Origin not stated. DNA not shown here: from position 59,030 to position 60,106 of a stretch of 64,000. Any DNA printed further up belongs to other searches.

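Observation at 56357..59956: YqeC-family and MobA-like genes (GTGA-coupled) directly upstream of a bis-MGD molybdoenzyme rather than a xanthine-dehydrogenase-family hydroxylase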

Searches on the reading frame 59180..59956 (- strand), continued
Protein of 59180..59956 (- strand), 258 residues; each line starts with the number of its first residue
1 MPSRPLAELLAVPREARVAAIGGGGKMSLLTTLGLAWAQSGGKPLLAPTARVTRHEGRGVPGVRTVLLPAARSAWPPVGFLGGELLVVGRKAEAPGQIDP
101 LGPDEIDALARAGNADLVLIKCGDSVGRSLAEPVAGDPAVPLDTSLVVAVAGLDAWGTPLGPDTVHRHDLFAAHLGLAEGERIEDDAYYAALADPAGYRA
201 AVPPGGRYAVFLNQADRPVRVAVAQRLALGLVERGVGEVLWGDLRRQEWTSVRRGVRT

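Call 37: find_homologous_proteins(query=A1, max_evalue=0.00001)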
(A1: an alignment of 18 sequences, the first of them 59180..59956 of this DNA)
Query A1 (18 sequences) (258 aa, profile of the alignment): 3795 proteins with E <= 0.00001 among 8000 candidates; the best 120 are listed.
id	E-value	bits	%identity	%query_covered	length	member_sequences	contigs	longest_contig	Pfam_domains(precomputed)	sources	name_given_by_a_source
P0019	4.6e-105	369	68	100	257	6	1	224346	PF19842.6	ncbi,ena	-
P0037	5.8e-104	365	64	100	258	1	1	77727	PF19842.6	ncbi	-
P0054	3.7e-103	363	55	100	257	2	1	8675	PF19842.6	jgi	jgi:probable selenium-dependent hydroxylase accessory protein YqeC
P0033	7.2e-103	362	66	100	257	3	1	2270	PF19842.6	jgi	jgi:probable selenium-dependent hydroxylase accessory protein YqeC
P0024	3.2e-102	360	67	100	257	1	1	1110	PF19842.6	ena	-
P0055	1.3e-101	358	55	100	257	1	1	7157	PF19842.6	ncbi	-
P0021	1.3e-101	358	66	100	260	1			PF19842.6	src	-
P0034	2.9e-101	356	66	100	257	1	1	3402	PF19842.6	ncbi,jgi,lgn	-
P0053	4.3e-101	356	58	100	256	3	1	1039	PF19842.6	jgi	jgi:probable selenium-dependent hydroxylase accessory protein YqeC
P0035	4.7e-101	356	67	100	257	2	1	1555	PF19842.6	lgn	-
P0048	9.6e-101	355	62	98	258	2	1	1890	PF19842.6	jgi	jgi:probable selenium-dependent hydroxylase accessory protein YqeC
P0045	4.6e-100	352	63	98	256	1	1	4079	PF19842.6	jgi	jgi:probable selenium-dependent hydroxylase accessory protein YqeC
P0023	7.8e-100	352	66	100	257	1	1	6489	PF19842.6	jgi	jgi:probable selenium-dependent hydroxylase accessory protein YqeC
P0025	9.1e-100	352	67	100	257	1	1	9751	PF19842.6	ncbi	-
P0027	1.5e-99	351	66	98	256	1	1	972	PF19842.6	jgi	jgi:probable selenium-dependent hydroxylase accessory protein YqeC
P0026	8.8e-99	348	67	98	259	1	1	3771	PF19842.6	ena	-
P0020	1.5e-98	348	68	100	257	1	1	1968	PF19842.6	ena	-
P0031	5.8e-98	346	65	100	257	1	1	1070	PF19842.6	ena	-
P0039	6.8e-98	345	63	100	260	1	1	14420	PF19842.6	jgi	jgi:probable selenium-dependent hydroxylase accessory protein YqeC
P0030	1.0e-97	345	66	98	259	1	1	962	PF19842.6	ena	-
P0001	1.4e-97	344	100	100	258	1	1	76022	PF19842.6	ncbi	-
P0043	1.6e-97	344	63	98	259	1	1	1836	PF19842.6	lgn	-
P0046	2.2e-97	344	65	100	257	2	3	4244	PF19842.6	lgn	-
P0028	2.2e-97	344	65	98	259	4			PF19842.6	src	-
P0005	2.7e-97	343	74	100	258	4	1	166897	PF19842.6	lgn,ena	-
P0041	3.2e-97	343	64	98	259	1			PF19842.6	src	-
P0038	3.8e-97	343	64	98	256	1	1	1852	PF19842.6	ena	-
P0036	5.2e-97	342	65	100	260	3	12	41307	PF19842.6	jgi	jgi:probable selenium-dependent hydroxylase accessory protein YqeC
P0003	9.9e-97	342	80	100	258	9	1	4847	PF19842.6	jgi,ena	-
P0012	1.1e-96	341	72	100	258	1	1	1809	PF19842.6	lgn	-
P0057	2.4e-96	340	53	100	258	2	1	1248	PF19842.6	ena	-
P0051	3.3e-96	340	62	100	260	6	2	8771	PF19842.6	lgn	-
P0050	3.3e-96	340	62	100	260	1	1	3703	PF19842.6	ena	-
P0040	5.7e-96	339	64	98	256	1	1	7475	PF19842.6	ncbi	ncbi:MAG: selenium cofactor biosynthesis protein YqeC [Candidatus Eisenbacteria bacterium]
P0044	7.7e-96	339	62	98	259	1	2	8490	PF19842.6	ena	-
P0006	1.0e-95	338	73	100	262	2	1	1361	PF19842.6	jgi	jgi:probable selenium-dependent hydroxylase accessory protein YqeC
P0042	1.4e-95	338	65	100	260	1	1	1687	PF19842.6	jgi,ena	-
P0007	2.8e-95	337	73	100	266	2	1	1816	PF19842.6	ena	-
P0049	6.3e-95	336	61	98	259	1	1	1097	PF19842.6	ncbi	-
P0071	1.5e-94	334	50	100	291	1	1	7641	PF19842.6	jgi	jgi:probable selenium-dependent hydroxylase accessory protein YqeC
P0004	7.4e-94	332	81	100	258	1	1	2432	PF19842.6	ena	-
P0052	7.9e-94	332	56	100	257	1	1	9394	PF19842.6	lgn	-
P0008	1.3e-93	331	74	100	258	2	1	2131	PF19842.6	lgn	-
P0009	5.8e-93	329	72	100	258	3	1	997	PF19842.6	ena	-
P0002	1.3e-92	328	82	99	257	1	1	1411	PF19842.6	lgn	-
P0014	1.7e-92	328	70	100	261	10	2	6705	PF19842.6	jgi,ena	jgi:probable selenium-dependent hydroxylase accessory protein YqeC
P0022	5.3e-92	326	65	100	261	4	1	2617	PF19842.6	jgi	-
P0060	5.4e-92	326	32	86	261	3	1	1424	PF19842.6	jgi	jgi:probable selenium-dependent hydroxylase accessory protein YqeC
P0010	4.9e-91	323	73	100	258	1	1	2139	PF19842.6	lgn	-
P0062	7.2e-91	322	26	94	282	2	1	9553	PF19842.6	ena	-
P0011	7.7e-91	322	70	100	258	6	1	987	PF19842.6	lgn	-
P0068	2.9e-90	320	28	78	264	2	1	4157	PF19842.6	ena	-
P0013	7.5e-90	319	70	100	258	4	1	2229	PF19842.6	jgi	jgi:probable selenium-dependent hydroxylase accessory protein YqeC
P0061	9.2e-89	315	32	84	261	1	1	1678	PF19842.6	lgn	-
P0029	6.8e-88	313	65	100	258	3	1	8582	PF19842.6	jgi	jgi:probable selenium-dependent hydroxylase accessory protein YqeC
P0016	8.1e-88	312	69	98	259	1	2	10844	PF19842.6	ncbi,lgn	-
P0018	4.1e-87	310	67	100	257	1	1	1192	PF19842.6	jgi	-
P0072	4.8e-87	310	27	88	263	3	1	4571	PF19842.6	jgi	-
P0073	1.8e-86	308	25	93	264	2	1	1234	PF19842.6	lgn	-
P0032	2.5e-86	307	63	100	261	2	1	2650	PF19842.6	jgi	jgi:probable selenium-dependent hydroxylase accessory protein YqeC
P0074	6.7e-86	306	27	88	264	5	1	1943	PF19842.6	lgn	-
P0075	1.2e-85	305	26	94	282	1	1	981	PF19842.6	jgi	jgi:probable selenium-dependent hydroxylase accessory protein YqeC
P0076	1.2e-85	305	26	94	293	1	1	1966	PF19842.6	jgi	-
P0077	1.3e-85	305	24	94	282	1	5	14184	PF19842.6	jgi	jgi:probable selenium-dependent hydroxylase accessory protein YqeC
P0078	2.2e-85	304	25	63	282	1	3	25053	PF19842.6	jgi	jgi:probable selenium-dependent hydroxylase accessory protein YqeC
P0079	2.5e-85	304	26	93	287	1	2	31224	PF19842.6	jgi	jgi:probable selenium-dependent hydroxylase accessory protein YqeC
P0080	4.2e-85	303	25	93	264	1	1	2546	PF19842.6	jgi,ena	-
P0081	4.4e-85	303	24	94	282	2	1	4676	PF19842.6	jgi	-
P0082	5.3e-85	303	29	65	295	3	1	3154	PF19842.6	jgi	jgi:probable selenium-dependent hydroxylase accessory protein YqeC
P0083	7.9e-85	303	25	94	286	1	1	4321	PF19842.6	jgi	jgi:probable selenium-dependent hydroxylase accessory protein YqeC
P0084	8.6e-85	302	26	94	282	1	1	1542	PF19842.6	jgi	-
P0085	8.8e-85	302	25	88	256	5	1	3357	PF19842.6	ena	-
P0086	1.2e-84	302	26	63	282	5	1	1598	PF19842.6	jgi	-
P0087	1.2e-84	302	25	94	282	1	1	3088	PF19842.6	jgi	jgi:probable selenium-dependent hydroxylase accessory protein YqeC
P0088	1.2e-84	302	28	55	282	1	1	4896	PF19842.6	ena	-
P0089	1.3e-84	302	25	93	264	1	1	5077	PF19842.6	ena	-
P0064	1.3e-84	302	29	89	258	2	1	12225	PF19842.6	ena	-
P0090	1.6e-84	302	30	59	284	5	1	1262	PF19842.6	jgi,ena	-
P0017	1.6e-84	301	65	100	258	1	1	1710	PF19842.6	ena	-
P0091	1.7e-84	301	25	94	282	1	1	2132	PF19842.6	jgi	-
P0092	2.5e-84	301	25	63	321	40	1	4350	PF19842.6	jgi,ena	-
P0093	3.3e-84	300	26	94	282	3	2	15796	PF19842.6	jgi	jgi:probable selenium-dependent hydroxylase accessory protein YqeC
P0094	4.3e-84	300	30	87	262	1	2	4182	PF19842.6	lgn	-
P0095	4.7e-84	300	25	94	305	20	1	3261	PF19842.6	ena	-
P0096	6.1e-84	300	24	88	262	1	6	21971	PF19842.6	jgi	jgi:probable selenium-dependent hydroxylase accessory protein YqeC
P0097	6.6e-84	300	26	94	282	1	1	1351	PF19842.6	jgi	jgi:probable selenium-dependent hydroxylase accessory protein YqeC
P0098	7.9e-84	299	26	94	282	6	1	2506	PF19842.6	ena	-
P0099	1.4e-83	298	26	59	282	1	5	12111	PF19842.6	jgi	jgi:probable selenium-dependent hydroxylase accessory protein YqeC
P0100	1.7e-83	298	30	91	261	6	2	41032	PF19842.6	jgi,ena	-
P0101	2.6e-83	298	23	95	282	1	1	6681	PF19842.6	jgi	jgi:probable selenium-dependent hydroxylase accessory protein YqeC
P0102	3.4e-83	297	30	57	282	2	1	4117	PF19842.6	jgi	jgi:probable selenium-dependent hydroxylase accessory protein YqeC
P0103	3.5e-83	297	28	54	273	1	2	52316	PF19842.6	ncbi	-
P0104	4.6e-83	297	28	94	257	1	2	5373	PF19842.6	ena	-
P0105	6.6e-83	296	25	94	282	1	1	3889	PF19842.6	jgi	-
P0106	7.9e-83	296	29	84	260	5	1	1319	PF19842.6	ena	-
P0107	8.5e-83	296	31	48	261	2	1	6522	PF19842.6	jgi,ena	-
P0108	9.2e-83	296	28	89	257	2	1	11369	PF19842.6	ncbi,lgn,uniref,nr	ncbi:putative selenium-dependent hydroxylase accessory protein YqeC [Geobacter argillaceus]|uniref:P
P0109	1.1e-82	296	26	89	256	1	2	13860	PF19842.6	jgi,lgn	jgi:probable selenium-dependent hydroxylase accessory protein YqeC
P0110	1.5e-82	295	30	59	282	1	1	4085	PF19842.6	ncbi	-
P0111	2.1e-82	295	28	55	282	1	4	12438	PF19842.6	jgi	jgi:probable selenium-dependent hydroxylase accessory protein YqeC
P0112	2.2e-82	294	26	94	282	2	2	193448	PF19842.6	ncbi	-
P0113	2.3e-82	294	33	89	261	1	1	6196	PF19842.6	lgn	-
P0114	3.6e-82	294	27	65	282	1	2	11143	PF19842.6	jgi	jgi:probable selenium-dependent hydroxylase accessory protein YqeC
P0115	3.6e-82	294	25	94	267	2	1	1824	PF19842.6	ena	-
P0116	3.8e-82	294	29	94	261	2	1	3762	PF19842.6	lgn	-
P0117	3.8e-82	294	27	93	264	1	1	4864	PF19842.6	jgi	jgi:probable selenium-dependent hydroxylase accessory protein YqeC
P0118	5.7e-82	293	25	89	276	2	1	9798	PF19842.6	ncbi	-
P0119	7.3e-82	293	29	86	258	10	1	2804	PF19842.6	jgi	jgi:probable selenium-dependent hydroxylase accessory protein YqeC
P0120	8.2e-82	293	28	59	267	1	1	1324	PF19842.6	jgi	jgi:probable selenium-dependent hydroxylase accessory protein YqeC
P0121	9.9e-82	292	31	86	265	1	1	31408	PF19842.6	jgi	jgi:probable selenium-dependent hydroxylase accessory protein YqeC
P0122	9.9e-82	292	26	87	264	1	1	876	PF19842.6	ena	-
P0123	1.1e-81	292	24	88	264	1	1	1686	PF19842.6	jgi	jgi:probable selenium-dependent hydroxylase accessory protein YqeC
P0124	1.1e-81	292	30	88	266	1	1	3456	PF19842.6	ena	-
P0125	1.5e-81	292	24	88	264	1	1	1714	PF19842.6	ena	-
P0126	1.5e-81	292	31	84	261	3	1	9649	PF19842.6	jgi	jgi:probable selenium-dependent hydroxylase accessory protein YqeC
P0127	1.9e-81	291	33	54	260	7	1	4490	PF19842.6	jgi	-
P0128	2.2e-81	291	31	83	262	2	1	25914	PF19842.6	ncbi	ncbi:MAG: selenium cofactor biosynthesis protein YqeC [Desulfuromonadales bacterium]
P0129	2.6e-81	291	32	87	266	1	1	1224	PF19842.6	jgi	jgi:probable selenium-dependent hydroxylase accessory protein YqeC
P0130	2.7e-81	291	27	62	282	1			PF19842.6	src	-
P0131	2.9e-81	291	35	56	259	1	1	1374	PF19842.6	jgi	-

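Call 40: find_related_loci(query=A2, collection=metagenome_contigs, flank=10000)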
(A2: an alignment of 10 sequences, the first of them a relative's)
Query A2 (258 aa) in metagenome_contigs; peptide patterns used: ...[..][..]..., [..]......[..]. (x = any residue, [..] = any of these).
600 stretches matched a pattern (row limit reached: there are more); 420 encode a relative of the query (tblastn E <= 1e-3); the best 80 are kept; 80 distinct loci.
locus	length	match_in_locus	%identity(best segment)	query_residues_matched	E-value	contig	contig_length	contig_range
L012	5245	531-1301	36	1-258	7e-43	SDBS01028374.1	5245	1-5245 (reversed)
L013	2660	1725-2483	36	4-257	1e-41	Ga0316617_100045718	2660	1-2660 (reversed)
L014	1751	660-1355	41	17-248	5e-42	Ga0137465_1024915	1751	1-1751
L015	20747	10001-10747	39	5-253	6e-41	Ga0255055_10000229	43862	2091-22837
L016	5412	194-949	38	5-257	2e-40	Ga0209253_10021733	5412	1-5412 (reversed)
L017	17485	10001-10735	35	1-245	4e-40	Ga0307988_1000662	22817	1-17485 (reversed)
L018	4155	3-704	37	20-251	2e-39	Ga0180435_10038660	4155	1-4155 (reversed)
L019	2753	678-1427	38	2-252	1e-39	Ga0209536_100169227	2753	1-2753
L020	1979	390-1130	39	5-252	1e-39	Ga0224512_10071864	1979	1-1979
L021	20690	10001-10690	40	17-245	4e-39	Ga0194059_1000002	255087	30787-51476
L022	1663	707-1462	34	5-257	1e-39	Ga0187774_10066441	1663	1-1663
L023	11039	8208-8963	38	5-257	1e-38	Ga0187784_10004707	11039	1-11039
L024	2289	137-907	35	2-257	2e-38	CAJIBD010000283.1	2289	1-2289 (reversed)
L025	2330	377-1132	35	5-257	2e-38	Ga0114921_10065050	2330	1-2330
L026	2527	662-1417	38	5-257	1e-37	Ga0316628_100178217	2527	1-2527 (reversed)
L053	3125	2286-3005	37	5-246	5e-34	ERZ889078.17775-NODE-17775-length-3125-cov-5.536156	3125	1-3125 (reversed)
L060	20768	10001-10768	35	1-257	3e-33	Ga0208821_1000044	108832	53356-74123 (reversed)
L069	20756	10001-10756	34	4-256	2e-32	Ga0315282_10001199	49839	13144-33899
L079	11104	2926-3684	33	4-257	7e-32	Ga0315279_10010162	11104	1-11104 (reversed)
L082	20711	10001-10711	35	8-246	5e-31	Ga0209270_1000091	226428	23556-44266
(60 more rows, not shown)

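Call 44: search_protein_families(library=pfam, proteins=[L060:7507-7962:+, L060:8966-9811:+, L060:11036-11614:+, L060:11732-12808:+, L069:3065-5194:-, L082:8026-9966:+, L053:213-2249:+, L079:4464-6353:+, L021:7570-9543:+, L015:10941-12158:+], max_evalue=0.001)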
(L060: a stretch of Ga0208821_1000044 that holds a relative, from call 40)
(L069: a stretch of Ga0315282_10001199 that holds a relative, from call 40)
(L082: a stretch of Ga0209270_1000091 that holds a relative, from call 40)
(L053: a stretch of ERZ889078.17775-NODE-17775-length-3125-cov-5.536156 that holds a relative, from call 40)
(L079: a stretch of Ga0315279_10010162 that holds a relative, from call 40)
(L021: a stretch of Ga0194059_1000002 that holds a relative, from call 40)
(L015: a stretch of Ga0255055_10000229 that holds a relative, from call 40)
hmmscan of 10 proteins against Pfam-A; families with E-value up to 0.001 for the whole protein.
L060:7507-7962:+ (151 aa): 2 families
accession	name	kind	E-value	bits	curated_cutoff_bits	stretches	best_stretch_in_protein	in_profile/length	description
PF00210.30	Ferritin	-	4.4e-29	101.7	24.5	1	21-150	3-138/142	Ferritin-like domain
PF02915.23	Rubrerythrin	-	2.1e-11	44.8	22.8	1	21-147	2-136/137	Rubrerythrin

L060:8966-9811:+ (281 aa): 0 families

L060:11036-11614:+ (192 aa): 0 families

L060:11732-12808:+ (358 aa): 2 families
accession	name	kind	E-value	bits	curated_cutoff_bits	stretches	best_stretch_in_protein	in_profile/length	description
PF13478.12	XdhC_C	-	1.1e-45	155.6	29.7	1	206-348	1-125/125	XdhC Rossmann domain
PF02625.21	XdhC_CoxI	-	2.1e-30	104.9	24.3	1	15-81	2-68/68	XdhC and CoxI family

L069:3065-5194:- (709 aa): 3 families
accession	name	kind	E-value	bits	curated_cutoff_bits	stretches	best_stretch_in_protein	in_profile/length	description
PF00384.28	Molybdopterin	-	2.6e-48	165.3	24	1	70-487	1-352/353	Molybdopterin oxidoreductase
PF01568.27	Molydop_binding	-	6.7e-22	78.1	26.8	1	581-687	1-97/110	Molydopterin dinucleotide binding domain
PF04879.21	Molybdop_Fe4S4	-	4.1e-14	52.7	22.7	1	14-67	3-55/55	Molybdopterin oxidoreductase Fe4S4 domain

L082:8026-9966:+ (646 aa): 6 families
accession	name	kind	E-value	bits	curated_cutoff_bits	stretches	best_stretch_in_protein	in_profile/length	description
PF00009.33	GTP_EFTU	-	6.6e-37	127.4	26.5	1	16-181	4-187/188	Elongation factor Tu GTP binding domain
PF09107.17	SelB-wing_3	-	1.6e-19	69.6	23.2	1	598-643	2-47/47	Elongation factor SelB, winged helix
PF09106.17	SelB-wing_2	-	1.1e-17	64.3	22.3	1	461-517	1-57/57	Elongation factor SelB, winged helix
PF03144.31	GTP_EFTU_D2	-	1.8e-12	47.9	30.3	1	206-273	1-73/73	Elongation factor Tu domain 2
PF25461.1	Beta-barrel_SelB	-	1.3e-11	45.1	27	1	292-370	8-78/80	Selenocysteine-specific elongation factor, beta-barrel domain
PF01926.29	MMR_HSR1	-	4.7e-06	27.1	21.9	1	20-115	4-101/113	50S ribosome-binding GTPase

L053:213-2249:+ (678 aa): 6 families
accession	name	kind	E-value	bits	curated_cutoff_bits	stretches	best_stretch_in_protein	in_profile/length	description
PF00009.33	GTP_EFTU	-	6.5e-37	127.4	26.5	1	48-211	4-185/188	Elongation factor Tu GTP binding domain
PF09107.17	SelB-wing_3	-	2.1e-19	69.2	23.2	1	630-675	2-47/47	Elongation factor SelB, winged helix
PF09106.17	SelB-wing_2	-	2.6e-15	56.7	22.3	1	493-549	1-57/57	Elongation factor SelB, winged helix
PF25461.1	Beta-barrel_SelB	-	6.1e-12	46.1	27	1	325-401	9-77/80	Selenocysteine-specific elongation factor, beta-barrel domain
PF03144.31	GTP_EFTU_D2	-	3e-07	31.2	30.3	1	238-304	1-72/73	Elongation factor Tu domain 2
PF01926.29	MMR_HSR1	-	2.6e-06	28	21.9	1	52-148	4-102/113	50S ribosome-binding GTPase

L079:4464-6353:+ (629 aa): 1 family
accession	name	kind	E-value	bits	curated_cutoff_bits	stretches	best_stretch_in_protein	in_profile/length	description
PF13231.12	PMT_2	-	3e-08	34.5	26.1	1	77-239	3-158/160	Dolichyl-phosphate-mannose-protein mannosyltransferase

L021:7570-9543:+ (657 aa): 5 families
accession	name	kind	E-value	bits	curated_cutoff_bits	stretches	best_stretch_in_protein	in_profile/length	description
PF02518.31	HATPase_c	-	1.3e-09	38.9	26.4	1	268-375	5-108/111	Histidine kinase-, DNA gyrase B-, and HSP90-like ATPase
PF00583.31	Acetyltransf_1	-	1.6e-09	38.5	20.7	1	47-130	27-116/116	Acetyltransferase (GNAT) family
PF13508.13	Acetyltransf_7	-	6.4e-06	26.9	27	1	50-131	3-83/84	Acetyltransferase (GNAT) domain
PF13673.13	Acetyltransf_10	-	2.3e-05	24.8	23.6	1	51-139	32-116/128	Acetyltransferase (GNAT) domain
PF13589.12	HATPase_c_3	-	0.00022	21.7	25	1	268-394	2-125/137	Histidine kinase-, DNA gyrase B-, and HSP90-like ATPase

L015:10941-12158:+ (405 aa): 2 families
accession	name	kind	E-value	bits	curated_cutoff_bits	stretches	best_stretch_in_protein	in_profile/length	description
PF07690.21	MFS_1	-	2e-42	145.8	33.4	2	33-274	3-253/347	Major Facilitator Superfamily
PF13347.12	MFS_2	-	1e-06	28.1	27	1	207-339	208-339/427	MFS/sugar transport protein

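Call 45: find_encoding_contigs(protein=P0071, flank=10000, max_places=3)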
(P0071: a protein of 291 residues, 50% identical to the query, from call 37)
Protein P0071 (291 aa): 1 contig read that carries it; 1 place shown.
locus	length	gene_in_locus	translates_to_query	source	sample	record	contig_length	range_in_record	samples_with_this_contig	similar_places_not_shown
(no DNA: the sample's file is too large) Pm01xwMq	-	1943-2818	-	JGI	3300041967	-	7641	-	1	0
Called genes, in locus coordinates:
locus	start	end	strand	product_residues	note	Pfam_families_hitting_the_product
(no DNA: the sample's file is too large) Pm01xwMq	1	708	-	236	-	?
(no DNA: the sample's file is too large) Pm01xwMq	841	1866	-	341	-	-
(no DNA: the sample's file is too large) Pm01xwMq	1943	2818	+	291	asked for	PF19842:YqeC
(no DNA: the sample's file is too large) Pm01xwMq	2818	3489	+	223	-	PF12804:NTP_transf_3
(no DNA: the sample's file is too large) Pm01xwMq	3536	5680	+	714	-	PF04879:Molybdop_Fe4S4, PF00384:Molybdopterin, PF01568:Molydop_binding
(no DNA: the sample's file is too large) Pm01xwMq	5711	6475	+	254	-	-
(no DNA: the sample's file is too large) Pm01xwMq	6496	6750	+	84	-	PF01476:LysM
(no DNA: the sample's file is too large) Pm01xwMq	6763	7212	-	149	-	-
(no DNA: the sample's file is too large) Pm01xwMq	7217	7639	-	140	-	?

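Call 46: find_encoding_contigs(protein=P0054, flank=10000, max_places=3)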
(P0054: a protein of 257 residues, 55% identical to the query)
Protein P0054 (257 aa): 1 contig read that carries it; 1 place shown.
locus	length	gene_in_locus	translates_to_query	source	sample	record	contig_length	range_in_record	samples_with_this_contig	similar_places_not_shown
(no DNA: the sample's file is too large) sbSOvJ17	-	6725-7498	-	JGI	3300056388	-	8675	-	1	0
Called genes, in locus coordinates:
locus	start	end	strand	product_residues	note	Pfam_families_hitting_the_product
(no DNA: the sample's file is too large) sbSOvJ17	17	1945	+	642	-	PF01839:FG-GAP (faint), PF13517:FG-GAP_3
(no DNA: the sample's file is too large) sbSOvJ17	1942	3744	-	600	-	PF00664:ABC_membrane, PF00005:ABC_tran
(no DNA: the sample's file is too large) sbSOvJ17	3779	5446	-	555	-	PF00664:ABC_membrane, PF00005:ABC_tran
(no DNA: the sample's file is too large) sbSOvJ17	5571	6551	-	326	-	-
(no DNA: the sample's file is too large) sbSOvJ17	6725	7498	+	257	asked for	PF19842:YqeC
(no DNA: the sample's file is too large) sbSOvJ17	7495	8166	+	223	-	PF12804:NTP_transf_3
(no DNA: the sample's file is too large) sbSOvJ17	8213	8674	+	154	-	?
